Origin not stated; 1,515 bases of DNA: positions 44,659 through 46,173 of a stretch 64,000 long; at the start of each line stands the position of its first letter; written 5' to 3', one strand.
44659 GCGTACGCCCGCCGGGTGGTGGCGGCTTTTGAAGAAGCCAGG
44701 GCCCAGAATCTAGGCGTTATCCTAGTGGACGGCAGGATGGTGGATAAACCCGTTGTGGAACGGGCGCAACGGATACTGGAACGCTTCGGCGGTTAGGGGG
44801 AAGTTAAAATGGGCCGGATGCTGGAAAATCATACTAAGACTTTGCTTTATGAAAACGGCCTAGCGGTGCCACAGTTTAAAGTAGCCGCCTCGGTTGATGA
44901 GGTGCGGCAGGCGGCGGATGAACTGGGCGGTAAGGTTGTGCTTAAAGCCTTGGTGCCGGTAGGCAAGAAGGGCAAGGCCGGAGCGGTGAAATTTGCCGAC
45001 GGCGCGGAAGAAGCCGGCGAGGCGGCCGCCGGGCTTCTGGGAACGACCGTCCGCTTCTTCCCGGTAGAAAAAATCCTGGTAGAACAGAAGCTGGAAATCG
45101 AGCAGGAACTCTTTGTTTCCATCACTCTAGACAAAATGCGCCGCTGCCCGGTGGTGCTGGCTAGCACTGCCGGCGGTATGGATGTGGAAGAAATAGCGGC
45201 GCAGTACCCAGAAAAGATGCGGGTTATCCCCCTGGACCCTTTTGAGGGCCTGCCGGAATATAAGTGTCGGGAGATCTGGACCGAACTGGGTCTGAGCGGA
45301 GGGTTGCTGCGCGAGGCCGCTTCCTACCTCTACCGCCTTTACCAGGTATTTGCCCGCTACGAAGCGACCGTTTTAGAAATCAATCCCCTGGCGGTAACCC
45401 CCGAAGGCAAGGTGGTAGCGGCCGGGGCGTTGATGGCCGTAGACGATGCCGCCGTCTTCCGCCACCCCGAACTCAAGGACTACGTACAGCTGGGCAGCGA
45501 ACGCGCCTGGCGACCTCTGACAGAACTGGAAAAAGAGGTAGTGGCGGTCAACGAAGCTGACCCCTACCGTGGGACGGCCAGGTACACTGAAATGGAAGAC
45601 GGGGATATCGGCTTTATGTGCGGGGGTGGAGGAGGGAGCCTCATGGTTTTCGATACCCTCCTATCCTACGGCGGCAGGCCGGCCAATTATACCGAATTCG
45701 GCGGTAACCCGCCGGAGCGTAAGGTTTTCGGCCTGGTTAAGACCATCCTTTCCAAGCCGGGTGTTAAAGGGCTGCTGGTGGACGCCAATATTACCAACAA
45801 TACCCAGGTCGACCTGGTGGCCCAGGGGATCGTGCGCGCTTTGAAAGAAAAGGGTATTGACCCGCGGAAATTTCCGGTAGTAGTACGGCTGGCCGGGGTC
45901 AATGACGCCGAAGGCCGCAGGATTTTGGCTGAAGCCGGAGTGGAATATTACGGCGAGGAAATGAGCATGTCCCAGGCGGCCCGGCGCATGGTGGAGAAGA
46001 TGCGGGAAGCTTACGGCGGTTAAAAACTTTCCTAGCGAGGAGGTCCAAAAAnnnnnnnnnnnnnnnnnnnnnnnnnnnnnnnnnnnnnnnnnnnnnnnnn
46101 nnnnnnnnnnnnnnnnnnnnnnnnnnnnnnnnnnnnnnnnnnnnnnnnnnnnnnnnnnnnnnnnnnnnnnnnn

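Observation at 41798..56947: Sigma-54-controlled 13-kb cluster encoding a closed dicarboxylate-to-acyl-CoA-cleavage route plus TRAP uptake and a PrpD-family enzyme: candidate uncharacterised pathway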

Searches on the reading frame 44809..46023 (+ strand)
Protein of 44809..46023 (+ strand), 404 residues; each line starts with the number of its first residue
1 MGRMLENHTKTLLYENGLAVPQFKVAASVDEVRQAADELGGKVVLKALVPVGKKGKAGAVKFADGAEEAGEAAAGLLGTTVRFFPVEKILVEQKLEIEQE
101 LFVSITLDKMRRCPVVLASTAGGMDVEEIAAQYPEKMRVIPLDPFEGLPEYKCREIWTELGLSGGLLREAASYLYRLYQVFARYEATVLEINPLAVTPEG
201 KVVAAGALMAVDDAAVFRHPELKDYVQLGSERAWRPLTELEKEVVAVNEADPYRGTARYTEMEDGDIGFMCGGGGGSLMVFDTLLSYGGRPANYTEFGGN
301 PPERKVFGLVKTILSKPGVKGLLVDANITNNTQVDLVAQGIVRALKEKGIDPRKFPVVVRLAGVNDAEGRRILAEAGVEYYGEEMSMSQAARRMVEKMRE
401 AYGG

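Call 3: search_protein_families(library=pfam, proteins=[window:44809-46023:+])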
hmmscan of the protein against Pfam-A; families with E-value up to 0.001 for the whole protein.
window:44809-46023:+ (404 aa): 5 families
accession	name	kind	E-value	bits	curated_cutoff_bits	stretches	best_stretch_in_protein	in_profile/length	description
PF08442.15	ATP-grasp_2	-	2.8e-51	174.4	29.5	1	4-195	2-201/202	ATP-grasp domain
PF16114.10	Citrate_bind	-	6.3e-15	55.6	26.8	1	247-391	10-171/177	ATP citrate lyase citrate-binding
PF24948.1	Citrate_synth_N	-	2.5e-10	40.6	83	1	5-217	14-226/232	ATP-citrate synthase ATP-grasp domain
PF13549.11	ATP-grasp_5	-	3.9e-10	39.9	27.6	1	5-210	11-220/221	ATP-grasp domain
PF00549.24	Ligase_CoA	-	5.7e-08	33.4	24.5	1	287-391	18-125/128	CoA-ligase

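Call 5: search_protein_families(library=ncbifam, proteins=[window:44809-46023:+], max_evalue=0.00001)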
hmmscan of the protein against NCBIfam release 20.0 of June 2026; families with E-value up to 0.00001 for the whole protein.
window:44809-46023:+ (404 aa): 4 families
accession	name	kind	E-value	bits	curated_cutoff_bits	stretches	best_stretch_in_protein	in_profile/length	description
TIGR01016.1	sucCoAbeta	subfamily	1.1e-86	291.2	375.55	1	4-398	3-385/386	succinate-CoA ligase subunit beta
NF001913.0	PRK00696.1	equivalog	6.1e-85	285.6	370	1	5-399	4-386/388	ADP-forming succinate--CoA ligase subunit beta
NF010647.0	PRK14046.1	equivalog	1.1e-69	235.5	604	1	6-401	5-388/392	malate--CoA ligase subunit beta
NF004680.0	PRK06019.1-6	equivalog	1.4e-06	27.3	327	1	12-127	123-232/405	5-(carboxyamino)imidazole ribonucleotide synthase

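Call 8: find_encoding_contigs(protein=window:44809-46023:+, flank=10000, max_places=8)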
Protein window:44809-46023:+ (404 aa): 3 contigs read that carry it; 3 places shown.
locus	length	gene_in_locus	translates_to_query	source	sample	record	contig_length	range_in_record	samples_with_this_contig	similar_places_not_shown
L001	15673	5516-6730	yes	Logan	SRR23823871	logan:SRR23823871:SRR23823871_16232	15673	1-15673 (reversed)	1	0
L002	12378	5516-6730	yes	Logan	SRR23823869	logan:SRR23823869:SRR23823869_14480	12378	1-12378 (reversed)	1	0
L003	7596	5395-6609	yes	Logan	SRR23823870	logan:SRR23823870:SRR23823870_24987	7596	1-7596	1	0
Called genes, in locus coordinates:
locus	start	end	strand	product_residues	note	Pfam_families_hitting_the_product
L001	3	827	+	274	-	?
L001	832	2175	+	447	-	PF00289:Biotin_carb_N, PF02222:ATP-grasp, PF02786:CPSase_L_D2, PF07478:Dala_Dala_lig_C, PF08443:RimK (faint), PF02785:Biotin_carb_C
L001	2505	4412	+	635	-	PF06506:PrpR_N, PF00989:PAS (weak), PF00158:Sigma54_activat, PF14532:Sigma54_activ_2, PF07728:AAA_5, PF25601:AAA_lid_14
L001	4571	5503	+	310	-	PF03328:HpcH_HpaI, PF15617:C-C_Bond_Lyase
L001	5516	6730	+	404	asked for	PF08442:ATP-grasp_2, PF13549:ATP-grasp_5, PF24948:Citrate_synth_N, PF16114:Citrate_bind, PF00549:Ligase_CoA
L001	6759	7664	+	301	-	PF02629:CoA_binding, PF13380:CoA_binding_2, PF13607:Succ_CoA_lig, PF00549:Ligase_CoA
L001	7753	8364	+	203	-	PF01127:Sdh_cyt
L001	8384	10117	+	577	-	PF00890:FAD_binding_2, PF03486:HI0933_like (faint), PF07992:Pyr_redox_2 (faint), PF02910:Succ_DH_flav_C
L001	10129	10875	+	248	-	PF13085:Fer2_3, PF12838:Fer4_7 (faint), PF13183:Fer4_8, PF13534:Fer4_17 (weak)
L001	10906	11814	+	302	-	PF05681:Fumerase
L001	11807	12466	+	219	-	PF05683:Fumerase_C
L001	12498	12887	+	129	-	PF14512:TM1586_NiRdase (faint), PF00881:Nitroreductase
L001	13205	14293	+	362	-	PF03480:DctP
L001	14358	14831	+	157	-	PF04290:DctQ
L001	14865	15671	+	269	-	?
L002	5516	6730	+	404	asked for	PF08442:ATP-grasp_2, PF13549:ATP-grasp_5, PF24948:Citrate_synth_N, PF16114:Citrate_bind, PF00549:Ligase_CoA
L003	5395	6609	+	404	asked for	PF08442:ATP-grasp_2, PF13549:ATP-grasp_5, PF24948:Citrate_synth_N, PF16114:Citrate_bind, PF00549:Ligase_CoA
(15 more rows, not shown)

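Call 10: find_homologous_proteins(query=window:44809-46023:+, max_evalue=1e-20)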
Query window:44809-46023:+ (404 aa): 2309 proteins with E <= 1e-20 among 8000 candidates; the best 120 are listed.
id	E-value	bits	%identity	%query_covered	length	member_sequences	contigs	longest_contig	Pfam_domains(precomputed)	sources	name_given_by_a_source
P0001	7.4e-262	886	100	100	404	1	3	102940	PF00549.25,PF08442.16,PF16114.11,PF13549.12,PF24948.2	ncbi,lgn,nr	ncbi:MAG: citryl-CoA synthetase large subunit [Clostridia bacterium]|nr:citryl-CoA synthetase large 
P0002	1.1e-199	681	74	100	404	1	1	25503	PF00549.25,PF08442.16,PF16114.11,PF13549.12,PF24948.2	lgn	-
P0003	1.7e-198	677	74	100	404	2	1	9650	PF00549.25,PF08442.16,PF16114.11,PF13549.12,PF24948.2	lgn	-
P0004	1.1e-188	645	69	100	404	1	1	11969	PF08442.16,PF16114.11,PF13549.12,PF24948.2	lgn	-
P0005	8.5e-187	639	68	100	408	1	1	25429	PF08442.16,PF16114.11,PF13549.12,PF24948.2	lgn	-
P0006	4.2e-185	633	71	99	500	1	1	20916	PF08442.16,PF16114.11,PF13549.12,PF24948.2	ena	-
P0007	1.8e-180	618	67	100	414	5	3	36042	PF08442.16,PF16114.11,PF13549.12,PF24948.2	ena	-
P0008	7.6e-180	616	68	100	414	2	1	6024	PF08442.16,PF16114.11,PF13549.12,PF24948.2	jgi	jgi:succinyl-CoA synthetase beta subunit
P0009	2.3e-179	614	66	100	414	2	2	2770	PF08442.16,PF16114.11,PF13549.12,PF24948.2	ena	-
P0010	6.1e-179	613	67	100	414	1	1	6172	PF08442.16,PF16114.11,PF13549.12,PF24948.2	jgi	jgi:succinyl-CoA synthetase beta subunit/citryl-CoA synthetase large subunit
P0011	7.5e-179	613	64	100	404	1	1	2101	PF08442.16,PF16114.11,PF13549.12,PF24948.2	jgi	-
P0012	1.1e-178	612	67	100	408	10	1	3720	PF08442.16,PF16114.11,PF13549.12,PF24948.2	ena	-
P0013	2.0e-178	611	66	100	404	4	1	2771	PF08442.16,PF16114.11,PF13549.12,PF24948.2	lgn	-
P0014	2.3e-178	611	67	100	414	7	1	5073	PF08442.16,PF16114.11,PF13549.12,PF24948.2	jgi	jgi:succinyl-CoA synthetase beta subunit/citryl-CoA synthetase large subunit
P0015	4.0e-178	610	67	100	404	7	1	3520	PF08442.16,PF16114.11,PF13549.12,PF24948.2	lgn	-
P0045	4.9e-160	551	60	100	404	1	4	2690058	PF08442.16,PF16114.11,PF13549.12,PF02786.23,PF24948.2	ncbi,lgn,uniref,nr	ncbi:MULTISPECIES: succinate--CoA ligase subunit beta [Carboxydocella]|uniref:Citryl-CoA synthetase 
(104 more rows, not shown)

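Call 12: find_related_loci(query=A1, collection=genome_contigs, flank=10000)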
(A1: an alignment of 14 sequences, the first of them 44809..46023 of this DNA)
Query A1 (404 aa) in genome_contigs; peptide patterns used: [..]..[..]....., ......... (x = any residue, [..] = any of these).
333 stretches matched a pattern; 269 encode a relative of the query (tblastn E <= 1e-3); the best 80 are kept; 80 distinct loci.
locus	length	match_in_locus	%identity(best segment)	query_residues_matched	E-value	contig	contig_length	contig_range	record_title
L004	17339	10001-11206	75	1-402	0e+0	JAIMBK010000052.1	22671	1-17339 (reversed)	MAG: Armatimonadota bacterium isolate HOT.MB2.58 Contig53, whole genome shotgun sequence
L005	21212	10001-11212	67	1-404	0e+0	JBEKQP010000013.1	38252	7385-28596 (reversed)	MAG: Candidatus Korobacteraceae bacterium isolate SPRUCE 490 SPRUCE_490_13, whole genome shotgun sequence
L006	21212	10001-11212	66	1-404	0e+0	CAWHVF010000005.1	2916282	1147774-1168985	MAG: uncultured Acidobacteriota bacterium isolate MFD04492.bin.2.129 genome assembly, contig: contig_21049, whole genome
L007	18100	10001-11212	67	1-404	0e+0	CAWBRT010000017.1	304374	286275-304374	MAG: uncultured Acidobacteriota bacterium isolate MFD01231.bin.2.76 genome assembly, contig: contig_33605, whole genome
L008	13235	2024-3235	67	1-404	7e-180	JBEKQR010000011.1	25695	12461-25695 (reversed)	MAG: Candidatus Korobacteraceae bacterium isolate SPRUCE 492 SPRUCE_492_11, whole genome shotgun sequence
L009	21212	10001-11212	65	1-404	1e-172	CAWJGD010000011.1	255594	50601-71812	MAG: uncultured Acidobacteriota bacterium isolate MFD05377.bin.2.28 genome assembly, contig: contig_135533, whole genome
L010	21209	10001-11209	67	1-403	5e-167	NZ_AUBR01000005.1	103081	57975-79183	Desulfovirgula thermocuniculi DSM 16036 G454DRAFT_scaffold00004.4_C, whole genome shotgun sequence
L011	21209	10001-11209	63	1-403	1e-166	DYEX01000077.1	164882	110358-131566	MAG TPA_asm: Desulfovirgula sp. isolate Tomsk_3_55_126 Tomsk_k141_20826, whole genome shotgun sequence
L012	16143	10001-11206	66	1-402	2e-161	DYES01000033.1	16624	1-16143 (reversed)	MAG TPA_asm: Desulfovirgula sp. isolate Tomsk_54_15 Tomsk_k141_27949, whole genome shotgun sequence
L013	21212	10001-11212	61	1-404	2e-160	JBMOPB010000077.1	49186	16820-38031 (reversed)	MAG: Bacillota bacterium isolate Betzabe_MAG117 MAG117_77, whole genome shotgun sequence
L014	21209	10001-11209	63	1-403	5e-160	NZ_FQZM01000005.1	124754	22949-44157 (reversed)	Desulfofundulus thermosubterraneus DSM 16057, whole genome shotgun sequence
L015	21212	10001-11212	60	1-404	5e-160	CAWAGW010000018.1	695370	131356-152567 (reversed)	MAG: uncultured delta proteobacterium isolate MFD02416.bin.2.191 genome assembly, contig: contig_6572, whole genome shot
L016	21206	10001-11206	62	1-402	9e-159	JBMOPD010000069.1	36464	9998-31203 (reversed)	MAG: Bacillota bacterium isolate Betzabe_MAG119 MAG119_69, whole genome shotgun sequence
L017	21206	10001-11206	61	1-402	2e-158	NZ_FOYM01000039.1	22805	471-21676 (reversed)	Desulfoscipio geothermicus DSM 3669, whole genome shotgun sequence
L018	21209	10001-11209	61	1-403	2e-158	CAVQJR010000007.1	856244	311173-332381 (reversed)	MAG: uncultured delta proteobacterium isolate MFD02416.bin.1.270 genome assembly, contig: contig_14128, whole genome sho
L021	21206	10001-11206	60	1-402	8e-157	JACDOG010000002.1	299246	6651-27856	MAG: Thermoanaerobacteraceae bacterium isolate GB_MAG15_131 c_000000000021, whole genome shotgun sequence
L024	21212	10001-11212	61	1-404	2e-155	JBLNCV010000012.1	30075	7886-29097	MAG: Syntrophothermus sp. isolate MAG116 PRJNA950955_bin24_renamed_11, whole genome shotgun sequence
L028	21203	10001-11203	61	1-402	5e-154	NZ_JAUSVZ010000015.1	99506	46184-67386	Brevibacillus aydinogluensis strain PDF25 Ga0480238_15, whole genome shotgun sequence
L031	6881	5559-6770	59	1-404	6e-154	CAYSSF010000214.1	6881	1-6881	MAG TPA_asm: uncultured Syntrophaceae bacterium isolate SRP062349_co5_36 genome assembly, contig: NODE_6577_length_6881_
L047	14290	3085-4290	53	1-402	3e-148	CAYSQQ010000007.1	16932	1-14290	MAG TPA_asm: uncultured Thermotogae bacterium isolate binchicken_co112_53 genome assembly, contig: NODE_1195_length_1693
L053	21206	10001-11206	57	1-402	9e-147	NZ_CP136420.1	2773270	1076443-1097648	Neomoorella carbonis strain ACPs chromosome, complete genome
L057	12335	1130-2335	55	1-402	2e-145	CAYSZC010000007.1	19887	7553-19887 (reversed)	MAG TPA_asm: uncultured Thermotogaceae bacterium isolate binchicken_co247_17 genome assembly, contig: NODE_150_length_19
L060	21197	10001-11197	56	1-399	1e-144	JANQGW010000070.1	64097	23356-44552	MAG: Sedimentisphaerales bacterium isolate PL23b_bin.68 k99_341821, whole genome shotgun sequence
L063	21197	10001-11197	57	1-399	1e-143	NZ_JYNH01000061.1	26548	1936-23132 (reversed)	Desulfosporosinus sp. I2 contig00061, whole genome shotgun sequence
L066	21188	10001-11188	57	1-399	2e-143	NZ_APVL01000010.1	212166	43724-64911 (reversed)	Cytobacillus firmus DS1 scaffold10, whole genome shotgun sequence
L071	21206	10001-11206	54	1-402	4e-142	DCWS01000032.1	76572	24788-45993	MAG TPA_asm: Desulfobacteraceae bacterium UBA2156 UBA2156_contig_2326, whole genome shotgun sequence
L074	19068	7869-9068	59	1-400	3e-151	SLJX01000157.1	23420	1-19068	MAG: Halanaerobiaceae bacterium isolate CSSed165cm_254 CSSed16-5cm-4562, whole genome shotgun sequence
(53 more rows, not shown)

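Call 15: search_solved_structures(query=window:44809-46023:+, max_evalue=1e-10)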
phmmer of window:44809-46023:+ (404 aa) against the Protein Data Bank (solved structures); distinct sequences matched with E-value up to 1e-10: 31.
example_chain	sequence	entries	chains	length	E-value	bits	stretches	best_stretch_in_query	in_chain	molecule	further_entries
3ufx_B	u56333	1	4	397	4.1e-63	216.9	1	6-383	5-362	Succinyl-CoA synthetase beta subunit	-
6hxq_B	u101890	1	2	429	1.8e-58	201.7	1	14-379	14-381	Citryl-CoA synthetase large subunit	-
6mgg_B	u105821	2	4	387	2.6e-52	181.4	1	6-395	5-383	Succinate--CoA ligase [ADP-forming] subunit beta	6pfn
1jkj_B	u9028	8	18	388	9.1e-46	159.8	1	7-395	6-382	succinyl-CoA synthetase beta subunit | SUCCINYL-COA SYNTHETASE, BETA SUBUNIT | Succinyl-CoA synthetase beta chain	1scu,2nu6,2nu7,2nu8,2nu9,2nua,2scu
1cqi_B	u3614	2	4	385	1.3e-45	159.3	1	7-395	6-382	PROTEIN (SUCCINYL-COA SYNTHETASE BETA CHAIN) | SUCCINYL-COA SYNTHETASE BETA CHAIN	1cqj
6wcv_B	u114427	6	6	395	1.7e-45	159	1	5-395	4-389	Succinate--CoA ligase [GDP-forming] subunit beta, mitochondrial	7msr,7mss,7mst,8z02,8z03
1euc_B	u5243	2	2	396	1.9e-45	158.8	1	4-395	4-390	SUCCINYL-COA SYNTHETASE, BETA CHAIN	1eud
2fp4_B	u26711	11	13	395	2.5e-45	158.4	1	5-395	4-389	Succinyl-CoA ligase [GDP-forming] beta-chain, mitochondrial | Succinyl-CoA ligase [GDP-forming] subunit beta, mitochondrial | Succinate--CoA ligase [GDP-forming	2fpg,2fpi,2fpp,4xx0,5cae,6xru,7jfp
1jll_B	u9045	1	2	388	6.2e-45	157.1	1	7-395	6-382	succinyl-CoA synthetase beta subunit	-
6mel_B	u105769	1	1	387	2.4e-43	151.8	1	6-379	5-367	Succinate--CoA ligase [ADP-forming] subunit beta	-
6g4q_B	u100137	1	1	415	1.1e-40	143.1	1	9-399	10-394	Succinate--CoA ligase [ADP-forming] subunit beta, mitochondrial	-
9swj_D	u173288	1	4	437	1.2e-40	143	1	9-399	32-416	Succinate--CoA ligase [ADP-forming] subunit beta, mitochondrial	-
6hxj_A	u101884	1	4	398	1.2e-37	133.1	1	1-375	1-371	ATP-citrate lyase beta-subunit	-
6no3_A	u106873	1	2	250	5.4e-21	78.3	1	23-217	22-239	Succinate--CoA ligase [ADP-forming] subunit beta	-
6no2_A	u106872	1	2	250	1e-20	77.4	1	23-217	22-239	Succinate--CoA ligase [ADP-forming] subunit beta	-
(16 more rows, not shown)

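Call 21: search_protein_families(library=pfam, proteins=[L066:4787-5431:+, L066:7732-9195:+, L066:9285-9947:+, L066:16669-18228:+, L028:9231-9896:+, L010:13500-14708:+, L010:17071-17712:+, L010:713-2299:+, L010:2318-3007:+, L021:7034-8257:+], max_evalue=0.00001)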
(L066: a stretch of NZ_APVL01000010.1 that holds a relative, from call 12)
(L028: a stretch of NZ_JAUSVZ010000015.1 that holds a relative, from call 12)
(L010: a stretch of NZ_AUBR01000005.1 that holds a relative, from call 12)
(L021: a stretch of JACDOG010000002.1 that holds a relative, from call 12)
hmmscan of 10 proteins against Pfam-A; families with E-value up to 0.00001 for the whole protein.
L066:4787-5431:+ (214 aa): 2 families
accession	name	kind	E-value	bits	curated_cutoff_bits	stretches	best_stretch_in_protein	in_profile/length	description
PF00392.27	GntR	-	6.9e-18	64.5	27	1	10-72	1-64/64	Bacterial regulatory proteins, gntR family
PF07729.17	FCD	-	2.7e-12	47.6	24.3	1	82-202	1-123/125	FCD domain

L066:7732-9195:+ (487 aa): 2 families
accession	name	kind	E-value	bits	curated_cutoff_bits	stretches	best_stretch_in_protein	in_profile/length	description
PF00939.25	Na_sulph_symp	-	3.5e-53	181.7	27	1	48-486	27-471/472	Sodium:sulfate symporter transmembrane region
PF03600.22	CitMHS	-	6.5e-30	104.8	31.9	1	63-404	2-310/336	Citrate transporter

L066:9285-9947:+ (220 aa): 3 families
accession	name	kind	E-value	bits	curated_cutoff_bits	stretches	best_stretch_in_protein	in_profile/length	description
PF07729.17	FCD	-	9.7e-25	87.8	24.3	1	87-204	1-123/125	FCD domain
PF00392.27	GntR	-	6.2e-18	64.7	27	1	19-77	5-64/64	Bacterial regulatory proteins, gntR family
PF13412.12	HTH_24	-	2.7e-07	30.5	21.9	1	37-68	17-48/48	Winged helix-turn-helix DNA-binding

L066:16669-18228:+ (519 aa): 6 families
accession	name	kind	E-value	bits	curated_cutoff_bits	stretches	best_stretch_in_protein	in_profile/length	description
PF00890.30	FAD_binding_2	-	7.2e-67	226.8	20.4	1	16-368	1-414/414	FAD binding domain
PF07992.20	Pyr_redox_2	-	3.3e-18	66.5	26.1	1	15-129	1-113/291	Pyridine nucleotide-disulphide oxidoreductase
PF01266.30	DAO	-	2.8e-11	44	27.9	1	16-117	1-86/353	FAD dependent oxidoreductase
PF03486.20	HI0933_like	-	1.6e-10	41.3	50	0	129-380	100-243/244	HI0933-like protein Rossmann domain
PF02910.25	Succ_DH_flav_C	-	7e-10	39.4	20.8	1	416-495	2-93/130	Fumarate reductase flavoprotein C-term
PF12831.13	FAD_oxidored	-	6.3e-09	36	27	1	16-195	1-145/416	FAD dependent oxidoreductase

L028:9231-9896:+ (221 aa): 3 families
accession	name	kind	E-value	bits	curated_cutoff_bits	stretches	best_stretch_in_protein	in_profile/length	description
PF07729.17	FCD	-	1.8e-22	80.5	24.3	1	86-206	1-123/125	FCD domain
PF00392.27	GntR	-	6e-20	71.1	27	1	16-76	3-64/64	Bacterial regulatory proteins, gntR family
PF13412.12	HTH_24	-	2.6e-06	27.3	21.9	1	36-67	17-48/48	Winged helix-turn-helix DNA-binding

L010:13500-14708:+ (402 aa): 4 families
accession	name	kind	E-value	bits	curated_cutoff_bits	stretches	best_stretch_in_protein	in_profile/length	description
PF04432.18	FrhB_FdhB_C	-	3.9e-36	124.6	23.3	1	178-345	2-147/150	Coenzyme F420 hydrogenase/dehydrogenase, beta subunit C terminus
PF04422.18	FrhB_FdhB_N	-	5.2e-23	81.4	22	1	93-169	2-77/78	Coenzyme F420 hydrogenase/dehydrogenase, beta subunit N-term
PF13187.11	Fer4_9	-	2.1e-06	28.1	27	1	18-62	2-49/52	4Fe-4S dicluster domain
PF13237.11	Fer4_10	-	1e-05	25.8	25.5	1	14-61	5-53/53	4Fe-4S dicluster domain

L010:17071-17712:+ (213 aa): 1 family
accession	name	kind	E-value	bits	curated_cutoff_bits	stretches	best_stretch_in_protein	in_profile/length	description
PF08901.16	DUF1847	-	1.5e-60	203.8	25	1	24-180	1-157/157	Protein of unknown function (DUF1847)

L010:713-2299:+ (528 aa): 9 families
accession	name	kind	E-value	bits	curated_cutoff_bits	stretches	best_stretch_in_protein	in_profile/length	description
PF17203.10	sCache_3_2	-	7.9e-23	81.5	28.4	1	42-172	7-137/140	Single cache domain 3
PF02518.31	HATPase_c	-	5.2e-20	72.4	26.4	1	421-527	2-108/111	Histidine kinase-, DNA gyrase B-, and HSP90-like ATPase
PF14689.11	SPOB_a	-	4.7e-12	45.8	28.1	1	326-377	8-59/62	Sensor_kinase_SpoOB-type, alpha-helical domain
PF08448.16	PAS_4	-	1.5e-09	38.5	23.1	1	224-319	3-110/110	PAS fold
PF00989.32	PAS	-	2.6e-09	37.5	22.6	1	217-313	2-112/113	PAS fold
PF13581.12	HATPase_c_2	-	4.7e-09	36.8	27.4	1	421-509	28-113/127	Histidine kinase-like ATPase domain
PF14501.12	HATPase_c_5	-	8.6e-08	32.5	22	1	424-517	5-93/102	GHKL domain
PF13188.13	PAS_8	-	3.5e-06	27.1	21.8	0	220-272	5-55/65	PAS domain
PF13426.13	PAS_9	-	4.7e-06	27.3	27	0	227-316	2-103/103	PAS domain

L010:2318-3007:+ (229 aa): 3 families
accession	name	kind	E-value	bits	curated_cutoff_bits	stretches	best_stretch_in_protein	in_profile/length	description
PF00072.30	Response_reg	-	1.6e-25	89.9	30.2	1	6-117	1-110/111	Response regulator receiver domain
PF20714.3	HTH_64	-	9.5e-10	39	27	1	175-227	10-63/65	DpiA-like helix-turn-helix domain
PF09339.16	HTH_IclR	-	1.3e-06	28.5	22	0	169-209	7-47/52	IclR helix-turn-helix domain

L021:7034-8257:+ (407 aa): 4 families
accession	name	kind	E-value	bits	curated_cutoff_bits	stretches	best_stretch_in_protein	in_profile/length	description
PF04432.18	FrhB_FdhB_C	-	1.7e-35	122.6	23.3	1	185-353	2-148/150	Coenzyme F420 hydrogenase/dehydrogenase, beta subunit C terminus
PF04422.18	FrhB_FdhB_N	-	4.1e-22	78.6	22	1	100-176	2-77/78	Coenzyme F420 hydrogenase/dehydrogenase, beta subunit N-term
PF13237.11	Fer4_10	-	3.3e-06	27.4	25.5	1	22-68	6-53/53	4Fe-4S dicluster domain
PF13187.11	Fer4_9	-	4.7e-06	27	27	1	25-69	2-49/52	4Fe-4S dicluster domain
